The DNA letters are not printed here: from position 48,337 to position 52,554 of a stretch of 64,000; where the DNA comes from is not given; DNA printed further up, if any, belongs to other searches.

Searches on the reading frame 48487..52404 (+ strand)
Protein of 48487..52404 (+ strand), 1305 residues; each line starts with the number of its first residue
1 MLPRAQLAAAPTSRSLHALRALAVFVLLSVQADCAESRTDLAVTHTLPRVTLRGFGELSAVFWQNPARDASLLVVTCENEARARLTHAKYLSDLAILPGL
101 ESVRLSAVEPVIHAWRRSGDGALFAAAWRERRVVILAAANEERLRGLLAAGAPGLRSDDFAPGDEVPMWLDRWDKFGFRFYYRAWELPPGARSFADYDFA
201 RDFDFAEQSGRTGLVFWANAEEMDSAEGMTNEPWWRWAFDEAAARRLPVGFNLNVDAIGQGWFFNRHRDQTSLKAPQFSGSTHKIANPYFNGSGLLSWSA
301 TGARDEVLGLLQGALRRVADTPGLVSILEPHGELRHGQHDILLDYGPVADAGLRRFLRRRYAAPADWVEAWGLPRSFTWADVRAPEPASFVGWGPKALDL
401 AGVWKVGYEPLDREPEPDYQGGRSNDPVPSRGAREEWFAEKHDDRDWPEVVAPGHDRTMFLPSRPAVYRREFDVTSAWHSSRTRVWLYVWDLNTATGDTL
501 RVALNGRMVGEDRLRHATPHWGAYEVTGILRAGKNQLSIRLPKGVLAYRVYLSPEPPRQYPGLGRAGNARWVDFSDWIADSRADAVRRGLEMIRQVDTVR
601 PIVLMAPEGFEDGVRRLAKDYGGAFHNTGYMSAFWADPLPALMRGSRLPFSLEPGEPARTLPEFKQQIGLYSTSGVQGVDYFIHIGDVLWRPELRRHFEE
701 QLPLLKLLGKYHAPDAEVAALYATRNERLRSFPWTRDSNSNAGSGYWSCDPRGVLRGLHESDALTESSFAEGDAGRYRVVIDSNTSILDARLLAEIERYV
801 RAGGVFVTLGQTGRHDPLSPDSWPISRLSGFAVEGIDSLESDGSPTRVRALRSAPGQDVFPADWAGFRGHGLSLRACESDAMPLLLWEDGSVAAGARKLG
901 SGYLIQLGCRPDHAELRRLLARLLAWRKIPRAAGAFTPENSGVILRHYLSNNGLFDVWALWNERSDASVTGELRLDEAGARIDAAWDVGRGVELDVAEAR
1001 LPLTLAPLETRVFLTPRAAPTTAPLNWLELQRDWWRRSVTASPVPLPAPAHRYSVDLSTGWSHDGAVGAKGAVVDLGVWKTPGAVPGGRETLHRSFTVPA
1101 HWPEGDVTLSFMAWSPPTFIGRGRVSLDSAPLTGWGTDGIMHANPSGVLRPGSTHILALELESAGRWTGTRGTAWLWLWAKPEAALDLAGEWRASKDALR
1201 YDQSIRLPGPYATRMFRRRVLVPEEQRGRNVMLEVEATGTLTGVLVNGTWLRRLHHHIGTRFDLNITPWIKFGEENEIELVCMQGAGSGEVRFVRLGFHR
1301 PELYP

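Call 7: search_protein_families(library=pfam, proteins=[window:48487-52404:+], max_evalue=0.001)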
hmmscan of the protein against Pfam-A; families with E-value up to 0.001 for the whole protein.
window:48487-52404:+ (1305 aa): 3 families
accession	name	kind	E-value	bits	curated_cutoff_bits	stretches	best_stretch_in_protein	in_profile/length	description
PF02837.24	Glyco_hydro_2_N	-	1.6e-06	28.6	28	0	465-540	66-132/169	Glycosyl hydrolases family 2, sugar binding domain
PF22666.2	Glyco_hydro_2_N2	-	2.1e-05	25.1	27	0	463-545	47-121/167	Glycosyl hydrolase 2 galactose-binding domain-like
PF08532.16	Glyco_hydro_42M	-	0.00056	19.9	25.8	0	773-929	54-206/207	Beta-galactosidase trimerisation domain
